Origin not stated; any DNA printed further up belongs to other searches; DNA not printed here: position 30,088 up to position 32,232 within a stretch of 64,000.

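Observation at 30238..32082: Secreted LCAT-family lipase/acyltransferase fused to an SCP2-like lipid-binding domain in an archaeon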

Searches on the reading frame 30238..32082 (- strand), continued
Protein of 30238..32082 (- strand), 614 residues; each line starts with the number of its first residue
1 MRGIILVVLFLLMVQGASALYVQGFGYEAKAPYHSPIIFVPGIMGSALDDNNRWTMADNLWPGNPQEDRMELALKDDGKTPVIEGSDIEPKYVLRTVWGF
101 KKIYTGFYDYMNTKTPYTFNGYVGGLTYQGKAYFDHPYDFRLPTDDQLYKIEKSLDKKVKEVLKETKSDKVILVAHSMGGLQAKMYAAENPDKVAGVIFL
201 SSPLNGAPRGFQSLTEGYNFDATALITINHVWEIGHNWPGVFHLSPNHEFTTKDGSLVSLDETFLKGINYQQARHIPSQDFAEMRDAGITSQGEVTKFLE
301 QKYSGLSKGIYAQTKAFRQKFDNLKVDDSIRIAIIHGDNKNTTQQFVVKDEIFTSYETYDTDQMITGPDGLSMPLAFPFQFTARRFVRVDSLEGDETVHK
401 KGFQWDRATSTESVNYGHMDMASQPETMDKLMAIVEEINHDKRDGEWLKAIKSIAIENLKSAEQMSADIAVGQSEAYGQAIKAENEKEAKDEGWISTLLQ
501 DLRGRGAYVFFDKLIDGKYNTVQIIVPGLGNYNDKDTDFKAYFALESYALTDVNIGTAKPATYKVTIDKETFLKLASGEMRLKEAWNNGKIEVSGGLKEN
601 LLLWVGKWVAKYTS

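Call 20: find_related_loci(query=window:30238-32082:-, collection=genome_contigs, flank=10000)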
Query window:30238-32082:- (614 aa) in genome_contigs; peptide patterns used: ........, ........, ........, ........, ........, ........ (x = any residue, [..] = any of these).
11 stretches matched a pattern; 3 encode a relative of the query (tblastn E <= 1e-3); 3 distinct loci.
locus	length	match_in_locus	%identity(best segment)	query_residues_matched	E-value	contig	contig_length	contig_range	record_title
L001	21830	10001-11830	61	1-612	0e+0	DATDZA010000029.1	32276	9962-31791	MAG TPA_asm: Candidatus Nanoarchaeia archaeon isolate SMAG_U8179 k141_2304118, whole genome shotgun sequence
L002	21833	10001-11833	60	1-614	0e+0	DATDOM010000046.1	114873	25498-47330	MAG TPA_asm: Candidatus Nanoarchaeia archaeon isolate SMAG_U7894 k141_1154275, whole genome shotgun sequence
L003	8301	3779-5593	56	1-613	0e+0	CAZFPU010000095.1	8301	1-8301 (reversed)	MAG TPA_asm: uncultured Methanosarcinales archaeon isolate binchicken_co248_65 genome assembly, contig: NODE_13139_lengt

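Call 24: predict_structure(alignment_id=A1)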
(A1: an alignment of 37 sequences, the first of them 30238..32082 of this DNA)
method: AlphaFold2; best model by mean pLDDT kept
length: 614 residues; sequences in the alignment: 37
mean_pLDDT: 90.0   pTM: 0.87
mean pLDDT of the five models: 90.0, 86.7, 85.7, 85.4, 84.8
residues with pLDDT >= 90: 450; 70-90: 124; 50-70: 25; < 50: 15
segments of 3 or more residues with pLDDT < 50: 1-4, 8-18
pLDDT, mean of each block of 10 residues (from residue 1): 49 44 84 95 91 66 74 92 89 81 90 91 62 94 94 95 92 98 98 98 96 92 80 93 96 97 96 96 96 98 95 96 94 97 97 96 91 94 98 96 92 95 96 96 93 91 81 92 91 92 89 88 95 91 92 91 94 95 89 84 91 89
secondary structure, 60 per line:
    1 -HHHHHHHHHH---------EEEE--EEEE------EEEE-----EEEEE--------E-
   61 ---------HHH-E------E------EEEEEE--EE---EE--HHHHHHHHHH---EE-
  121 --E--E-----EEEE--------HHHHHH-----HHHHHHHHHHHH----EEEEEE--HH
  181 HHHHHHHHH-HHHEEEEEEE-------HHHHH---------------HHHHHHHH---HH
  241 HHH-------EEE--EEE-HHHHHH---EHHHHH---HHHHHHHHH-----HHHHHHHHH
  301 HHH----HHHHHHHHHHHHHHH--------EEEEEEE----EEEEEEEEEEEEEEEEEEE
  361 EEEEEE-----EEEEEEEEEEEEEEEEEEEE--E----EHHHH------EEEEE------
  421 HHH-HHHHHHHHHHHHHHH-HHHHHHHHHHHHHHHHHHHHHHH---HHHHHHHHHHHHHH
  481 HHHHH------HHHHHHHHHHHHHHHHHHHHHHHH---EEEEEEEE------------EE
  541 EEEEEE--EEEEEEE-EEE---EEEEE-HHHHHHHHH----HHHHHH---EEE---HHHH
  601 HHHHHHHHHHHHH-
elements in order: H2-11 E21-24 E27-30 E37-40 E46-50 E88-93 H105-114 E132-135 H144-149 H155-166 E171-176 H179-189 E194-200 H208-212 H228-235 H239-243 E251-253 E256-258 H260-265 H270-274 H278-286 H292-303 H308-322 E331-337 E342-366 E372-391 H400-403 E410-414 H425-439 H441-463 H467-485 H492-515 E519-526 E539-546 E549-555 E557-559 E563-567 H569-577 H582-587 E591-593 H597-613

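Call 27: fold_search(model_id=the predicted structure, library=pdb)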
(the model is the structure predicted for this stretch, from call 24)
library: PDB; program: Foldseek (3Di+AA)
matches with E <= 10: 1654; with E <= 0.001: 123
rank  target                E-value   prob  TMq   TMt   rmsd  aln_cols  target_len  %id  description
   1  4x95_A                2.8e-13  1.00  0.39  0.60   8.0       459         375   15  Crystal structure of fully glycosylated Lysosomal Phospholipase A2 in complex with methyl arachidonyl fluorophosphonat (released 2015-03-25)
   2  4x92                  2.9e-13  1.00  0.40  0.62   7.4       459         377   14  Crystal structure of Lysosomal Phospholipase A2-S165A (released 2015-03-11)
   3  4x97_A                2.9e-13  1.00  0.38  0.59   7.7       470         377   15  Crystal structure of Lysosomal Phospholipase A2 in complex with methyl arachidonyl fluorophosphonate (MAFP) (released 2015-03-11)
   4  4x90_A                1.7e-12  1.00  0.40  0.62   7.5       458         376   14  Crystal structure of Lysosomal Phospholipase A2 (released 2015-03-11)
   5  5txf_A                1.9e-11  1.00  0.37  0.56   8.2       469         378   15  Crystal structure of Lecithin:cholesterol acyltransferase (LCAT) in a closed conformation (released 2017-10-25)
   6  4xx1_A                5.7e-11  1.00  0.36  0.56   8.8       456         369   16  Low resolution structure of LCAT in complex with Fab1 (released 2015-07-29)
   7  6mvd_A                8.0e-11  1.00  0.38  0.59   8.7       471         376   15  Crystal structure of Lecithin:cholesterol acyltransferase (LCAT) in complex with isopropyl dodec-11-enylfluorophosphon (released 2018-12-05)
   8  4xwg_A                2.1e-10  1.00  0.36  0.57   8.9       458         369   15  Crystal Structure of LCAT (C31Y) in complex with Fab1 (released 2015-07-29)
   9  5bv7_A                2.5e-10  1.00  0.36  0.54   8.5       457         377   16  Crystal structure of human LCAT (L4F, N5D) in complex with Fab of an agonistic antibody (released 2015-12-16)
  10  6mvd_B                2.8e-10  1.00  0.35  0.55   9.9       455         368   14  Crystal structure of Lecithin:cholesterol acyltransferase (LCAT) in complex with isopropyl dodec-11-enylfluorophosphon (released 2018-12-05)
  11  4r1d_A                3.9e-10  1.00  0.34  0.40  14.9       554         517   15  The crystal structure of Tle4-Tli4 complex (released 2014-12-17)
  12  1cvl                  1.4e-06  1.00  0.27  0.48  16.4       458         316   14  CRYSTAL STRUCTURE OF BACTERIAL LIPASE FROM CHROMOBACTERIUM VISCOSUM ATCC 6918 (released 1997-04-01)
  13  1tah_A                1.7e-06  1.00  0.25  0.45  15.9       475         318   12  THE CRYSTAL STRUCTURE OF TRIACYLGLYCEROL LIPASE FROM PSEUDOMONAS GLUMAE REVEALS A PARTIALLY REDUNDANT CATALYTIC ASPART (released 1994-05-31)
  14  4lip_D                2.3e-06  1.00  0.28  0.49  16.9       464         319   15  PSEUDOMONAS LIPASE COMPLEXED WITH RC-(RP, SP)-DIBUTYLCARBAMOYLGLYCERO-3-O-BUTYLPHOSPHONATE (released 1998-08-19)
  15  1ex9                  6.0e-06  1.00  0.23  0.46  16.9       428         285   11  CRYSTAL STRUCTURE OF THE PSEUDOMONAS AERUGINOSA LIPASE COMPLEXED WITH RC-(RP,SP)-1,2-DIOCTYLCARBAMOYL-GLYCERO-3-O-OCTYLP (released 2000-10-18)
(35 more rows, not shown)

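Call 41: find_encoding_contigs(protein=P0010, flank=5000, max_places=2)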
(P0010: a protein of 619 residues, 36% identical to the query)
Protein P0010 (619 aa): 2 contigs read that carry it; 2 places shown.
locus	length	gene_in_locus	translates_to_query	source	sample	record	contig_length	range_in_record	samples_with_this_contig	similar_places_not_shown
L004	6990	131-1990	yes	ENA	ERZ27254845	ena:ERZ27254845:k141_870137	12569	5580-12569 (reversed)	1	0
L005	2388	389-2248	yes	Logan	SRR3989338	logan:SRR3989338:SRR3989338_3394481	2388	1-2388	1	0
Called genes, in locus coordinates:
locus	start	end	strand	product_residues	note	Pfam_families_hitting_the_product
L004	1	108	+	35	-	?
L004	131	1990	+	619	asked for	PF12146:Hydrolase_4 (weak), PF02450:LCAT, PF00561:Abhydrolase_1, PF02089:Palm_thioest (faint), PF07819:PGAP1 (weak)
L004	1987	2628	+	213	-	-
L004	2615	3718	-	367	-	-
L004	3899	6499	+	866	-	PF04851:ResIII (weak), PF00270:DEAD, PF00271:Helicase_C, PF19306:WHD_Lhr, PF08494:DEAD_assoc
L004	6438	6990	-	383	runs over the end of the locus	PF00266:Aminotran_5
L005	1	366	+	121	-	?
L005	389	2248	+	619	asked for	PF12146:Hydrolase_4 (weak), PF02450:LCAT, PF00561:Abhydrolase_1, PF02089:Palm_thioest (faint), PF07819:PGAP1 (weak)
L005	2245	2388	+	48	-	?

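Call 42: find_encoding_contigs(protein=P0019, flank=5000, max_places=2)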
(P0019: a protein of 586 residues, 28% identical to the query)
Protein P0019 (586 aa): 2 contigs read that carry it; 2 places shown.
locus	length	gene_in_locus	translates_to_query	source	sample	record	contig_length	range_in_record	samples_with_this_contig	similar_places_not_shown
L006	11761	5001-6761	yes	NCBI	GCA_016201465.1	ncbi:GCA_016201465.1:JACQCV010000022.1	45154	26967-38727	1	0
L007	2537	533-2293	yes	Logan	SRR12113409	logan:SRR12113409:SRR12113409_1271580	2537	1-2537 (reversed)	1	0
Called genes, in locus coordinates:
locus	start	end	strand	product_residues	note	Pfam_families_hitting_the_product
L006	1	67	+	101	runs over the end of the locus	PF07883:Cupin_2 (weak)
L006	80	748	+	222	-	PF18823:InPase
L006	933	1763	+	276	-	-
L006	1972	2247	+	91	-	-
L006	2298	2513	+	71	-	PF05016:ParE_toxin (weak), PF15738:YafQ_toxin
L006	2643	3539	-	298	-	PF04258:Peptidase_A22B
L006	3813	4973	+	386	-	PF00083:Sugar_tr (faint), PF07690:MFS_1, PF13347:MFS_2, PF07690:MFS_1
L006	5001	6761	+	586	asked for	PF00561:Abhydrolase_1, PF02450:LCAT, PF07819:PGAP1 (weak)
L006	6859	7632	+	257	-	PF00481:PP2C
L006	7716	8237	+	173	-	PF06574:FAD_syn (faint), PF01467:CTP_transf_like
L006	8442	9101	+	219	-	-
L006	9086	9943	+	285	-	PF01553:Acyltransferase (weak)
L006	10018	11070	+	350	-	-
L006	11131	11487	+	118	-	-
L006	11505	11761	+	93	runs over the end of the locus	-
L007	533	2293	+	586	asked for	PF00561:Abhydrolase_1, PF02450:LCAT, PF07819:PGAP1 (weak)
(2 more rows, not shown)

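Call 43: find_encoding_contigs(protein=P0029, flank=5000, max_places=2)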
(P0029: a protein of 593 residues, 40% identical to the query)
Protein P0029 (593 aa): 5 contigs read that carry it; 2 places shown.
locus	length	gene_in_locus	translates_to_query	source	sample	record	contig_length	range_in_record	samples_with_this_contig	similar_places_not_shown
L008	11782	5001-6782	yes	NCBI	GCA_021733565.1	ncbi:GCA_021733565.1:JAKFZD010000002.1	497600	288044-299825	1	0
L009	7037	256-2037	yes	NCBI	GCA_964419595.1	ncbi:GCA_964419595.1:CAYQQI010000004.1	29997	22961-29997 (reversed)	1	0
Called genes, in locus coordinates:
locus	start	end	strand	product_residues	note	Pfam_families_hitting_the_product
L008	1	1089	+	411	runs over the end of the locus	PF01541:GIY-YIG, PF27096:UvrC_M, PF02151:UVR, PF08459:UvrC_RNaseH_dom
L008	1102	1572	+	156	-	-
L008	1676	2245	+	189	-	-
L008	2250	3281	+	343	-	PF01820:Dala_Dala_lig_N, PF02655:ATP-grasp_3, PF07478:Dala_Dala_lig_C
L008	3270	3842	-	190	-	-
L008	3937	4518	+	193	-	-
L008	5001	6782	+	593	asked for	PF06028:DUF915 (faint), PF02450:LCAT, PF12146:Hydrolase_4 (weak), PF00561:Abhydrolase_1, PF07819:PGAP1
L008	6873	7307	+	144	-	-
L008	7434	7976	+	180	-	PF04542:Sigma70_r2, PF08281:Sigma70_r4_2, PF04545:Sigma70_r4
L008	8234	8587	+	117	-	PF00076:RRM_1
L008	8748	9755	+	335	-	PF18915:DUF5667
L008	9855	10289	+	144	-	-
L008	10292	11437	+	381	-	-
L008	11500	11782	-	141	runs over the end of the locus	-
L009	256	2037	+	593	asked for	PF06028:DUF915 (faint), PF02450:LCAT, PF12146:Hydrolase_4 (weak), PF00561:Abhydrolase_1, PF07819:PGAP1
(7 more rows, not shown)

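Call 53: search_solved_structures(query=A1, max_evalue=0.001, show_alignments=4)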
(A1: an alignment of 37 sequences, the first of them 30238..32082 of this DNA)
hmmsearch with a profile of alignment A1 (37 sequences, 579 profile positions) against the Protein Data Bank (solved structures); distinct sequences matched with E-value up to 0.001: 54.
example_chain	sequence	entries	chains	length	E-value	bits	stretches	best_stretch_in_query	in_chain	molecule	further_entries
1qge_D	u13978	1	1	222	7.8e-11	44.6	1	159-214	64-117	PROTEIN (TRIACYLGLYCEROL HYDROLASE)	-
8xy5_A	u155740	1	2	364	8.8e-11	44.4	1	159-214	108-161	Alpha/beta hydrolase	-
1cvl_A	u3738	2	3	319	2.3e-10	43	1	159-214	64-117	TRIACYLGLYCEROL HYDROLASE | Lipase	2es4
1tah_B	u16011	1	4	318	2.4e-10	43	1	159-214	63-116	LIPASE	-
1hqd_A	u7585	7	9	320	4.4e-10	42.1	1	159-214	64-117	LIPASE | TRIACYL-GLYCEROL-HYDROLASE | TRIACYL-GLYCEROL HYDROLASE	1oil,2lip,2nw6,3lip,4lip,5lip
1ys1_X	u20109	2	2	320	4.4e-10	42.1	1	159-214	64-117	Lipase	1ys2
7cof_A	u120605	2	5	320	9.8e-10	40.9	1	159-214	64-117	Alpha/beta hydrolase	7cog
4r1d_A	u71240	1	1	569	1e-09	40.9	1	175-232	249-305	Uncharacterized protein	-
6nkc_A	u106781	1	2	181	1.2e-09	40.7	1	153-209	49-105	Lipase, Lip_vut1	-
5ct8_A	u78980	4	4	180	1.3e-09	40.6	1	152-208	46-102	Quadruple mutant lipase A | Esterase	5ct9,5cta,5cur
3qzu_A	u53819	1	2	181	3e-09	39.3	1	156-208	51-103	Lipase estA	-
9g8u_A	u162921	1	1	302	3.1e-09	39.3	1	157-217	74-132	Lactonizing lipase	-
3d2a_A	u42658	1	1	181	3.4e-09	39.1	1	154-208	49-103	Lipase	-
1t2n_A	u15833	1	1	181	3.5e-09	39.1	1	154-208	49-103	Lipase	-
1t4m_A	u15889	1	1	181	3.5e-09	39.1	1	154-208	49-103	LIPASE A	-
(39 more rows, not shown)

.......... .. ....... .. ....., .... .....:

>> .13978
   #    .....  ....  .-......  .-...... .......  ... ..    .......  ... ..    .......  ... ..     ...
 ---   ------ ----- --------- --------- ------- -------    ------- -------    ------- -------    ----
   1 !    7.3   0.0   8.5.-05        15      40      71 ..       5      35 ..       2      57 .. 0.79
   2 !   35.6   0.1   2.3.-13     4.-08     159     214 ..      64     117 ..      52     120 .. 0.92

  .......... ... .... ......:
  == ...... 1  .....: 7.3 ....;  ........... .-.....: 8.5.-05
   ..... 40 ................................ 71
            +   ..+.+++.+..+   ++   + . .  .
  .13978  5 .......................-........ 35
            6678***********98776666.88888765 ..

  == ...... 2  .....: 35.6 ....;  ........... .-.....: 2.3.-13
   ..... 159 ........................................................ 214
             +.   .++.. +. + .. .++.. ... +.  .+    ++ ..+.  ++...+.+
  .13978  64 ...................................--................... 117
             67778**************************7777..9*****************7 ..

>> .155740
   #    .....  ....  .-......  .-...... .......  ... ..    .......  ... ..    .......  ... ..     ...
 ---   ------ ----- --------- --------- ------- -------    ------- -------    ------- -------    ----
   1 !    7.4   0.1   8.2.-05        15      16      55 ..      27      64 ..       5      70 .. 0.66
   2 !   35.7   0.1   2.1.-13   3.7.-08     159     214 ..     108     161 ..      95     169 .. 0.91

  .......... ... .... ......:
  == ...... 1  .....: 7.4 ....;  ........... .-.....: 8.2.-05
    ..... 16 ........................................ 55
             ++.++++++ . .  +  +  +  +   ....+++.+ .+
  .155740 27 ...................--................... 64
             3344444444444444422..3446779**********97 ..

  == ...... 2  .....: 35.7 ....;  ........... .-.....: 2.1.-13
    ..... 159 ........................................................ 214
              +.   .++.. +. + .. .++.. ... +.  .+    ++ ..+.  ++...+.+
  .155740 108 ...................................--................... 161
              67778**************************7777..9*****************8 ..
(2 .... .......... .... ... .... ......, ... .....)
